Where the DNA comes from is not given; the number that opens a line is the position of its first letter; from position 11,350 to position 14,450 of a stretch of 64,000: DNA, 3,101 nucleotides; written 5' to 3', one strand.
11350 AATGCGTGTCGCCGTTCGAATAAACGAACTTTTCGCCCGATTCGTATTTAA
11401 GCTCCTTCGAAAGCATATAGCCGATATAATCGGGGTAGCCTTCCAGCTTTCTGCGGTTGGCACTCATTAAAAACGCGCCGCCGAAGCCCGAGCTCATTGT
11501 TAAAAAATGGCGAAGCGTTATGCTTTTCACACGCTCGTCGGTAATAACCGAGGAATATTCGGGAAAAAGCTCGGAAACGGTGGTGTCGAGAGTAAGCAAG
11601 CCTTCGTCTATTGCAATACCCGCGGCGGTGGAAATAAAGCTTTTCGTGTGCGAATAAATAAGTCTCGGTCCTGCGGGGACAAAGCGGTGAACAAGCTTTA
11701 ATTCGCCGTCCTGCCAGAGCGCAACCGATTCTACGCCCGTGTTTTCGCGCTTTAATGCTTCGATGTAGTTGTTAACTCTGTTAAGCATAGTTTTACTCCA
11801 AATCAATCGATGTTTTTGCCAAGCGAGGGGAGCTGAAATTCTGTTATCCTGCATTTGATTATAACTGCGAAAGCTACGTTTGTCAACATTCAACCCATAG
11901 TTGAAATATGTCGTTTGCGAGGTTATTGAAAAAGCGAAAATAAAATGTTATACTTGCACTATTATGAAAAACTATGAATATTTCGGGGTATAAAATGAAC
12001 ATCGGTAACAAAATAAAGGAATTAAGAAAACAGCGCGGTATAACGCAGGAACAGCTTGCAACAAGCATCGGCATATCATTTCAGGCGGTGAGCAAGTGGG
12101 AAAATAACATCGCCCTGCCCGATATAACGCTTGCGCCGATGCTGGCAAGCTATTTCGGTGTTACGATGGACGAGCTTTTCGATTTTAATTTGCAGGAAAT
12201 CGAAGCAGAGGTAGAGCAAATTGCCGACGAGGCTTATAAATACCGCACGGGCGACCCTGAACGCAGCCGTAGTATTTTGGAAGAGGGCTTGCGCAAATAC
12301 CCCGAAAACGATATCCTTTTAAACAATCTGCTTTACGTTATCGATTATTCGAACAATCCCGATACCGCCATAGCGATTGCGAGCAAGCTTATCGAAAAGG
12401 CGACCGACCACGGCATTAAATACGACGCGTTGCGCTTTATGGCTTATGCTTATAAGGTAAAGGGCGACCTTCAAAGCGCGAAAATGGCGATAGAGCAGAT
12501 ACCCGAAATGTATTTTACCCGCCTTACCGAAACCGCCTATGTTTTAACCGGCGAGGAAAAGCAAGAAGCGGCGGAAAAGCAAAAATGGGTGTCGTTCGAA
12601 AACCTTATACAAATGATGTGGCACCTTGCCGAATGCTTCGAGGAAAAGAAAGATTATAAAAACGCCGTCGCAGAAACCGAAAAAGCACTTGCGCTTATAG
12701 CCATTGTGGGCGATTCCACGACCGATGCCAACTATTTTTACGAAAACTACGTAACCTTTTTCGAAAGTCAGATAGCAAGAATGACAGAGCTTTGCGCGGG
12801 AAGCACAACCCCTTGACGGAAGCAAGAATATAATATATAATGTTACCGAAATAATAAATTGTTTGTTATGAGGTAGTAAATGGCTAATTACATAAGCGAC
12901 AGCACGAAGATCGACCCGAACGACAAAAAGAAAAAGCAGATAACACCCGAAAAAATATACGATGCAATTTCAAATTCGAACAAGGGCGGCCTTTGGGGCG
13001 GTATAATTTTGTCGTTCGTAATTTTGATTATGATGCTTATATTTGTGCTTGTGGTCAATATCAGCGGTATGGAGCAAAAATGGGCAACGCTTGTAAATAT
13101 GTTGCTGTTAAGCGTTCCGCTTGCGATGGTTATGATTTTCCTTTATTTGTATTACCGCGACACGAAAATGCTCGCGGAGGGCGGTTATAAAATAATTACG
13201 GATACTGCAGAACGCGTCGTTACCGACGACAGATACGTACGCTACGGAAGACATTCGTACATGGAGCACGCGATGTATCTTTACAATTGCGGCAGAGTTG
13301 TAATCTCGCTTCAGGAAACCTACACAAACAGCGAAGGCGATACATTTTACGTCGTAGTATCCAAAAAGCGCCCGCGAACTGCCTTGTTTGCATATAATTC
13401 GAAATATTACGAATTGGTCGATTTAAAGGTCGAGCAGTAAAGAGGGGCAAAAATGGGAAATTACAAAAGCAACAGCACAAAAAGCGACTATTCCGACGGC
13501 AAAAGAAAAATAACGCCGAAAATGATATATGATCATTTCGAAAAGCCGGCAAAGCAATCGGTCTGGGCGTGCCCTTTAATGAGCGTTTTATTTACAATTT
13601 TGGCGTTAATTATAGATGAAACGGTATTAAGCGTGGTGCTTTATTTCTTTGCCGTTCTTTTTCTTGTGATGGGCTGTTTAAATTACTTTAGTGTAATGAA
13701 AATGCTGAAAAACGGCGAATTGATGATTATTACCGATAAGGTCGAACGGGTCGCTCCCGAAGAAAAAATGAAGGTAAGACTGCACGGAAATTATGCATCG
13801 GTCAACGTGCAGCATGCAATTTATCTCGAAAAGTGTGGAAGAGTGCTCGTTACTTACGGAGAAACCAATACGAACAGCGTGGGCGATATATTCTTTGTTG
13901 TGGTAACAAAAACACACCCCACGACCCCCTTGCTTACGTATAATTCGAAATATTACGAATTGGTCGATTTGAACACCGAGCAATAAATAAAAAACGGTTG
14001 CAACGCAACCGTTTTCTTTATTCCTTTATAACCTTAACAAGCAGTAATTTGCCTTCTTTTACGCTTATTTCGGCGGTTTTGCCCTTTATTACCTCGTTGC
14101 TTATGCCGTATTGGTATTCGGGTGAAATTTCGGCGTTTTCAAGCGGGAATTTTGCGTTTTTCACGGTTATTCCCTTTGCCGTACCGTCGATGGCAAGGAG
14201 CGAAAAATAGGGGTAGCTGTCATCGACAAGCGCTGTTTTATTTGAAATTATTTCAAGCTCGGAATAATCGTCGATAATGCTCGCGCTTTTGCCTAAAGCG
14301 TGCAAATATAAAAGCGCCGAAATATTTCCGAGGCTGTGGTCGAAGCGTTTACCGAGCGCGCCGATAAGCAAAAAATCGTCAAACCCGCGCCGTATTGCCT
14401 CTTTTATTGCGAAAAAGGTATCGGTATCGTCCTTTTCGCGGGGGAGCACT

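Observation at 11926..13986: HTH-TPR (RRNPP-like architecture) regulator followed by two tandem paralogous membrane proteins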

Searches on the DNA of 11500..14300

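Call 78: search_rna_families(source=window, start=11500, end=14300, threshold=evalue, max_evalue=1)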
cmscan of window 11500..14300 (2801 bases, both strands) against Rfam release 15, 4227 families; matches with E-value up to 1: 1.
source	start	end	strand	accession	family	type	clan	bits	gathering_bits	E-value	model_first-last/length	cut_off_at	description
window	11917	12004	+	RF01286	snoR26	Gene; snRNA; snoRNA; CD-box;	-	24.2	47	0.25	1-94/94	no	Small nucleolar RNA snoR26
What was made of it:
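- No Rfam match (call 78).
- Tried and rejected: Only a chance-level snoRNA hit (call 78).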
